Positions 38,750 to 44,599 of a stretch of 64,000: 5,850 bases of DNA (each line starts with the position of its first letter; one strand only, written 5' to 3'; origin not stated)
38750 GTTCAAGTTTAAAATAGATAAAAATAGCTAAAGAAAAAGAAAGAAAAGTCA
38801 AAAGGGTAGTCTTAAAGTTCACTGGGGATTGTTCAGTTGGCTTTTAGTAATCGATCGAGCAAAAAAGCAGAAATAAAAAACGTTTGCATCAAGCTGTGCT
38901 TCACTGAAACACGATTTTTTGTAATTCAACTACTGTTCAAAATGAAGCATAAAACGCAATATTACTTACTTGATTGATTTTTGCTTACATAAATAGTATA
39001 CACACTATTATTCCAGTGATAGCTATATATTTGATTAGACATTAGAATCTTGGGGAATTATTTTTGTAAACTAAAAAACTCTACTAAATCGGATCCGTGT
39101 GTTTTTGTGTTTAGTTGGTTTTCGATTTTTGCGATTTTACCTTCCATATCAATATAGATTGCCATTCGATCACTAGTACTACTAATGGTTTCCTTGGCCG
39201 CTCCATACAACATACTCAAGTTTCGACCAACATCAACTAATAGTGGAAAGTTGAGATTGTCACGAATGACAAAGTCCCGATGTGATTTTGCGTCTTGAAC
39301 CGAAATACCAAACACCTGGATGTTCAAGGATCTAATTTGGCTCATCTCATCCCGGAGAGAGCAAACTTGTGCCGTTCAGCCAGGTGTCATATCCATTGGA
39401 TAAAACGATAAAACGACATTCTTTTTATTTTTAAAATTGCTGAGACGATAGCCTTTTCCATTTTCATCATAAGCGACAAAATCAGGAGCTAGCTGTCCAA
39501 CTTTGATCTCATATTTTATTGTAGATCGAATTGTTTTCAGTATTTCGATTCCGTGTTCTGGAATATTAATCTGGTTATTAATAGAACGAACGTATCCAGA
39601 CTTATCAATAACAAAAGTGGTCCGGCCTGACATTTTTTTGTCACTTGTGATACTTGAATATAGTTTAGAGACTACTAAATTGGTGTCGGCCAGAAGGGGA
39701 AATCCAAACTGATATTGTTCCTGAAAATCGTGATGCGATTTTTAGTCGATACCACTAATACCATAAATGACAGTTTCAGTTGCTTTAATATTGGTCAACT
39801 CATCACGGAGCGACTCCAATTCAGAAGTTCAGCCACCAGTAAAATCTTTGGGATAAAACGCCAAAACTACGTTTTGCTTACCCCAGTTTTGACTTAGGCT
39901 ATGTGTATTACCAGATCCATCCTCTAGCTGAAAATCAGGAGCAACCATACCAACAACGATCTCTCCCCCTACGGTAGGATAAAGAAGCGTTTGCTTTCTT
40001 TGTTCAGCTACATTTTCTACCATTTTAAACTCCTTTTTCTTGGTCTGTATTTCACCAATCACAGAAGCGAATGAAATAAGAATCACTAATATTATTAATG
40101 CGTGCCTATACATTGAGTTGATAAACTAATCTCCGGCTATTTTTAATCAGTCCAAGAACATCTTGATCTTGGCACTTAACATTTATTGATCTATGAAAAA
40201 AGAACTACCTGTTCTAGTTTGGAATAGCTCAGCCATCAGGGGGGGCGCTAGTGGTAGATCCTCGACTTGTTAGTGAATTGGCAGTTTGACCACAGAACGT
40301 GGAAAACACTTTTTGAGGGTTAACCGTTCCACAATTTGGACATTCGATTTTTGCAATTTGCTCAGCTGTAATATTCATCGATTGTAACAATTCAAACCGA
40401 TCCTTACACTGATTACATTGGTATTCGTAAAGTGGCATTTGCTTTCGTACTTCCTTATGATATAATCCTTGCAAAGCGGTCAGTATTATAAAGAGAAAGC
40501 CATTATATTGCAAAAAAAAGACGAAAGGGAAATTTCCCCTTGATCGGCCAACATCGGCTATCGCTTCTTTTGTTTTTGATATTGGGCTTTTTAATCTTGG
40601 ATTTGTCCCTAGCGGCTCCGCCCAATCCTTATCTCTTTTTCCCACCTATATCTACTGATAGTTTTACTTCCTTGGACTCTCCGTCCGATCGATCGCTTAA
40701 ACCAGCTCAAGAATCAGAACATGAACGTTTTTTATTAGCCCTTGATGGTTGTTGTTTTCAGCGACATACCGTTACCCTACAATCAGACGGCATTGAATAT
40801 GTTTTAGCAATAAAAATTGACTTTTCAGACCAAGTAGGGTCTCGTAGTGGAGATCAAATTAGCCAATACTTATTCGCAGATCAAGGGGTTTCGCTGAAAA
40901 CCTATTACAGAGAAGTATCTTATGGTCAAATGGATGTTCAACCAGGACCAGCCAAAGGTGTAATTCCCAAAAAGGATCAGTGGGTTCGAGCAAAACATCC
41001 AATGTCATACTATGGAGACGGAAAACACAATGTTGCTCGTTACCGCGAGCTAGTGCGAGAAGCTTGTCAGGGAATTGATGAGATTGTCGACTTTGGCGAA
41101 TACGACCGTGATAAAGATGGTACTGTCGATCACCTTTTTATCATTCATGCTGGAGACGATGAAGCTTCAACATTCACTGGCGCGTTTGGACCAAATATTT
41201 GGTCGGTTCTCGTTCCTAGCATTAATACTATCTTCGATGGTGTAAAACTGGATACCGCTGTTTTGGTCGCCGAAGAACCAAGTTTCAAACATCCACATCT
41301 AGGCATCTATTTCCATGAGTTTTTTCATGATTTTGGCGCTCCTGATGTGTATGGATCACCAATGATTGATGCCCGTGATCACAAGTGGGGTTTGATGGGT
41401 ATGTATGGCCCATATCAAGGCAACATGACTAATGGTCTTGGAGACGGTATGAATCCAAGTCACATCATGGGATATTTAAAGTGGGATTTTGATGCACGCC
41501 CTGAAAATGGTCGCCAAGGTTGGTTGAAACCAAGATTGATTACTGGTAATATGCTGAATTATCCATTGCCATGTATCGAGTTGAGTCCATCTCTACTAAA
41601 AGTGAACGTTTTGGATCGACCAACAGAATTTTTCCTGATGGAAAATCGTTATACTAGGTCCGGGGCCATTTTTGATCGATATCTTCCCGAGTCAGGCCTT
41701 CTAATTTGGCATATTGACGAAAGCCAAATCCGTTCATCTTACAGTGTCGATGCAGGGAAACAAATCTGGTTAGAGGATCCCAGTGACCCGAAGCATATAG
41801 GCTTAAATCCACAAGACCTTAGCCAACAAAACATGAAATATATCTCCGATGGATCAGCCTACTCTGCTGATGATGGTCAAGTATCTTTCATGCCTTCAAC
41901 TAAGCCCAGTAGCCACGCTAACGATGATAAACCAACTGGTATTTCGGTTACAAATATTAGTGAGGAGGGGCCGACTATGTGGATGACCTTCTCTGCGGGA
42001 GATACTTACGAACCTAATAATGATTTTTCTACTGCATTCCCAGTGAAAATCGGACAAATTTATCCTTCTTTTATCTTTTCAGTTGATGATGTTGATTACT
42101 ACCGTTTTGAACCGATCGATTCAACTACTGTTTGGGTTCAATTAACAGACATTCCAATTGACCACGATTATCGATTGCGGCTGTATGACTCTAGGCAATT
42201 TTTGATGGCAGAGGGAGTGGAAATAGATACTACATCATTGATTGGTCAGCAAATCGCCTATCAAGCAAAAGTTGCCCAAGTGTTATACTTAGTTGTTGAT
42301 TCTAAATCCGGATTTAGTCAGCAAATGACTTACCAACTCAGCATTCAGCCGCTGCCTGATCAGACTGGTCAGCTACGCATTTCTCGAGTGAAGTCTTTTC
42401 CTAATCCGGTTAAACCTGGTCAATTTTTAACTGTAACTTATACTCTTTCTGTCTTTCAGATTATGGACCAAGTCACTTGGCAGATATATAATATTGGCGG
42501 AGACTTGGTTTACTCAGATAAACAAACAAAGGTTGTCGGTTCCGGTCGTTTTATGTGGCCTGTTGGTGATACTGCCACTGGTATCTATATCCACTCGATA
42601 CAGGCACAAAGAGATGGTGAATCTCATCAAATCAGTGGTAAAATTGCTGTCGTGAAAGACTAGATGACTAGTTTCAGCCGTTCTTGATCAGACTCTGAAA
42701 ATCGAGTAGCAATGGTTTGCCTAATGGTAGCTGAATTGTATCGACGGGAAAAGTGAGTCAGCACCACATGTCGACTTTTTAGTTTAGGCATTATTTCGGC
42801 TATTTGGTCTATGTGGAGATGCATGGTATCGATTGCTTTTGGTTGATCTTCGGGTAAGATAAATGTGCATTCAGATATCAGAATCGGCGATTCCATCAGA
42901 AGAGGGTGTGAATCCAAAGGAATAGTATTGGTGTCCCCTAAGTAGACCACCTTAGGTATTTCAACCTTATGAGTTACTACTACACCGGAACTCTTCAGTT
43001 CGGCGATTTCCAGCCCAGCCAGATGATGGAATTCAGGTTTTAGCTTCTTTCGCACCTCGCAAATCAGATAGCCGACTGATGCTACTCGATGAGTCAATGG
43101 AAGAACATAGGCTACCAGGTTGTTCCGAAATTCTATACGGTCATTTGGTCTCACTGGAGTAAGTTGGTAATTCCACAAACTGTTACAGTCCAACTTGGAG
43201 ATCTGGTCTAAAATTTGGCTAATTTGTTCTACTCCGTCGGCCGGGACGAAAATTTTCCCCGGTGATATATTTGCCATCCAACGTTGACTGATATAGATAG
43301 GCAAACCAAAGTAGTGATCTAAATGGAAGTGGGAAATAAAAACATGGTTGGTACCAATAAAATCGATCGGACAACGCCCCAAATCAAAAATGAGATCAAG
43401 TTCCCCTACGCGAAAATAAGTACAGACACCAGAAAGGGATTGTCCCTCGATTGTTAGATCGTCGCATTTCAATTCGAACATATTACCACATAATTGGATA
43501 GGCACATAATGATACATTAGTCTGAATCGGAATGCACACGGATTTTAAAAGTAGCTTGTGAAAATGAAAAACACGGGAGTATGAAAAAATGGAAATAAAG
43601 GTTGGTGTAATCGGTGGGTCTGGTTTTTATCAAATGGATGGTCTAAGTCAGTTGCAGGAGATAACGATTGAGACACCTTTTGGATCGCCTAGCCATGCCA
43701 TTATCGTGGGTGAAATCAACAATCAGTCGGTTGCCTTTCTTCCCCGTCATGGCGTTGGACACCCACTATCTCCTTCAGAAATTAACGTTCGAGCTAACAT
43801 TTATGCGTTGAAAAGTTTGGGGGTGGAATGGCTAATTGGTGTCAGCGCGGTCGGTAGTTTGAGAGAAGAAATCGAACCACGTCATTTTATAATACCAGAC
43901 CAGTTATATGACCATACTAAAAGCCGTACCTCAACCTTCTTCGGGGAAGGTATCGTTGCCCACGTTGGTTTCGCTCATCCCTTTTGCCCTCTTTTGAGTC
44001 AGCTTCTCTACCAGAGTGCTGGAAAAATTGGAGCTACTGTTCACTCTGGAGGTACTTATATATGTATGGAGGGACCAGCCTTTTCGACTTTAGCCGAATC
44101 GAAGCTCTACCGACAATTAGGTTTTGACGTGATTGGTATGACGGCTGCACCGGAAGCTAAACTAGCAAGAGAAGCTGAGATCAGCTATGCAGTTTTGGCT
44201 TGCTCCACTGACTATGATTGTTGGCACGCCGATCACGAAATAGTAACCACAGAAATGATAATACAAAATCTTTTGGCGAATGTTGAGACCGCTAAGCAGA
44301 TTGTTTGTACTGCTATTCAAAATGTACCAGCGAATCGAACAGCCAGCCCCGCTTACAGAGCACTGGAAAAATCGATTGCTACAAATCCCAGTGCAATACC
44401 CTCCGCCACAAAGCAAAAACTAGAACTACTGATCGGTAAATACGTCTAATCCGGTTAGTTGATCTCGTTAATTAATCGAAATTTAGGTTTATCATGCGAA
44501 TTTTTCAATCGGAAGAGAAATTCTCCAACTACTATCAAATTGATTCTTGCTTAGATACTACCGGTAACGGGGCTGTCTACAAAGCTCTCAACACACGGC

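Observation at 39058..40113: Secreted tandem double peroxiredoxin with TGA at both peroxidatic-Cys positions and covarying SECIS-like hairpins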

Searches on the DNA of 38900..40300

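Call 9: search_rna_families(source=window, start=38900, end=40300, threshold=evalue, max_evalue=10, show_alignments=3)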
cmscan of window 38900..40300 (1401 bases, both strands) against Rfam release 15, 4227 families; matches with E-value up to 10: 2.
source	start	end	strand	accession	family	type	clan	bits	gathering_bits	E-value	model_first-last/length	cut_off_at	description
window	39382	39522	-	RF03922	MIR2119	Gene; miRNA;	-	23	73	3.8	1-188/188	no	MIR2119 microRNA precursor family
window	39253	39348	-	RF01411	BsrF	Gene; sRNA;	-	15.7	50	7.8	1-113/113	no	BsrF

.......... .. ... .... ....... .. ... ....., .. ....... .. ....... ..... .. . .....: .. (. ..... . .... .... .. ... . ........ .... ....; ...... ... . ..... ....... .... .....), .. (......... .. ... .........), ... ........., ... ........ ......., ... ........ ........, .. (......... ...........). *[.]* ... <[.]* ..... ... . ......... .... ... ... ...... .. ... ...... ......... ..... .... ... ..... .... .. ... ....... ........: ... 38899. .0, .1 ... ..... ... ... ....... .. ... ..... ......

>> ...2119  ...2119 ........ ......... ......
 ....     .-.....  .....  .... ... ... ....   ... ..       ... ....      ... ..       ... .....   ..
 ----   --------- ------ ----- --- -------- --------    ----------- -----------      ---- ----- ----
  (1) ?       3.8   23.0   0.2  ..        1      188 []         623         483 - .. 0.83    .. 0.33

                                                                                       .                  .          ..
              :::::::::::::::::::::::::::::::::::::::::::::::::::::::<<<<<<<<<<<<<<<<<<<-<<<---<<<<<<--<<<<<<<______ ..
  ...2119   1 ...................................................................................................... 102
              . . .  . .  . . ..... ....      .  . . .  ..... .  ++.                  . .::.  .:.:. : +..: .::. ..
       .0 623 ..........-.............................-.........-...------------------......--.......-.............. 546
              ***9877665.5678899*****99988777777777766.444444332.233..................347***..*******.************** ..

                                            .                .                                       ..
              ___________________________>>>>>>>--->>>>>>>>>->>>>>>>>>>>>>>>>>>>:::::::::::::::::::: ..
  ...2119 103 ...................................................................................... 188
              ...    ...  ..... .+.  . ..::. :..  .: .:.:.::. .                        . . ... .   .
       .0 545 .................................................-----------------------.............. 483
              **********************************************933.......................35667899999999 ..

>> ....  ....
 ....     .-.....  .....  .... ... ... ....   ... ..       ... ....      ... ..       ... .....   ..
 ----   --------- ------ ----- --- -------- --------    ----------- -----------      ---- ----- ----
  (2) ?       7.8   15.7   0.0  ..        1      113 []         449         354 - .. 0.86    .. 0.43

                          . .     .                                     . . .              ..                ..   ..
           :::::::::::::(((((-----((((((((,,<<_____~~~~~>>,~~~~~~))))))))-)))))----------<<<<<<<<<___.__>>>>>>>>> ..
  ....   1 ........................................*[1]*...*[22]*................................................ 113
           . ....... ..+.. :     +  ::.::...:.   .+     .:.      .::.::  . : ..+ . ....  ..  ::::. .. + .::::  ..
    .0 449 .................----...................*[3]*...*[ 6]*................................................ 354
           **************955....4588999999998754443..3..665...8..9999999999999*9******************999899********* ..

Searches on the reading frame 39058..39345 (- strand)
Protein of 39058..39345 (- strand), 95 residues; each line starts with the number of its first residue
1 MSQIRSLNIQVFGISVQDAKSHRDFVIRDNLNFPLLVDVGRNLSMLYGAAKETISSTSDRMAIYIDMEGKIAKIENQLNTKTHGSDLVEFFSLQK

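Call 45: find_encoding_contigs(protein=window:39058-39345:-, flank=3000, max_places=8)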
Protein window:39058-39345:- (95 aa): no gene with exactly this product is on record in the collection.

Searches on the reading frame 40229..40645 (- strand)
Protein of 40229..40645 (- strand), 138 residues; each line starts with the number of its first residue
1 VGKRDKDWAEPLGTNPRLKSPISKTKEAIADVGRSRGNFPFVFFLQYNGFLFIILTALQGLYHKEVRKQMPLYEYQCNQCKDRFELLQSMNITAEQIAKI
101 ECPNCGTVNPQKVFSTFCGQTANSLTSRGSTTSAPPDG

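Call 10: search_protein_families(library=pfam, proteins=[window:40229-40645:-], max_evalue=0.001)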
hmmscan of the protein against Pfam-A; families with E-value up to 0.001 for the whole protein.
window:40229-40645:- (138 aa): 2 families
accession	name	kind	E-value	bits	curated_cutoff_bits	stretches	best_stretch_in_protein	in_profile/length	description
PF09723.15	Zn_ribbon_8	-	9e-13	48.5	34.4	1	70-114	1-41/41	Zinc ribbon domain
PF13717.11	Zn_ribbon_4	-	0.0006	20.1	30.3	0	76-108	4-34/36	zinc-ribbon domain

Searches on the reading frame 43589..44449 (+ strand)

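Call 10: search_protein_families(library=pfam, proteins=[window:43589-44449:+], max_evalue=0.001)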
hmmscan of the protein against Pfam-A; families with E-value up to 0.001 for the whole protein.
window:43589-44449:+ (286 aa): 1 family
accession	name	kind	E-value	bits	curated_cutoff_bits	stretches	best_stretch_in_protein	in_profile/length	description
PF01048.26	PNP_UDP_1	-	5.6e-47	160.5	25.1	1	4-243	1-232/233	Phosphorylase superfamily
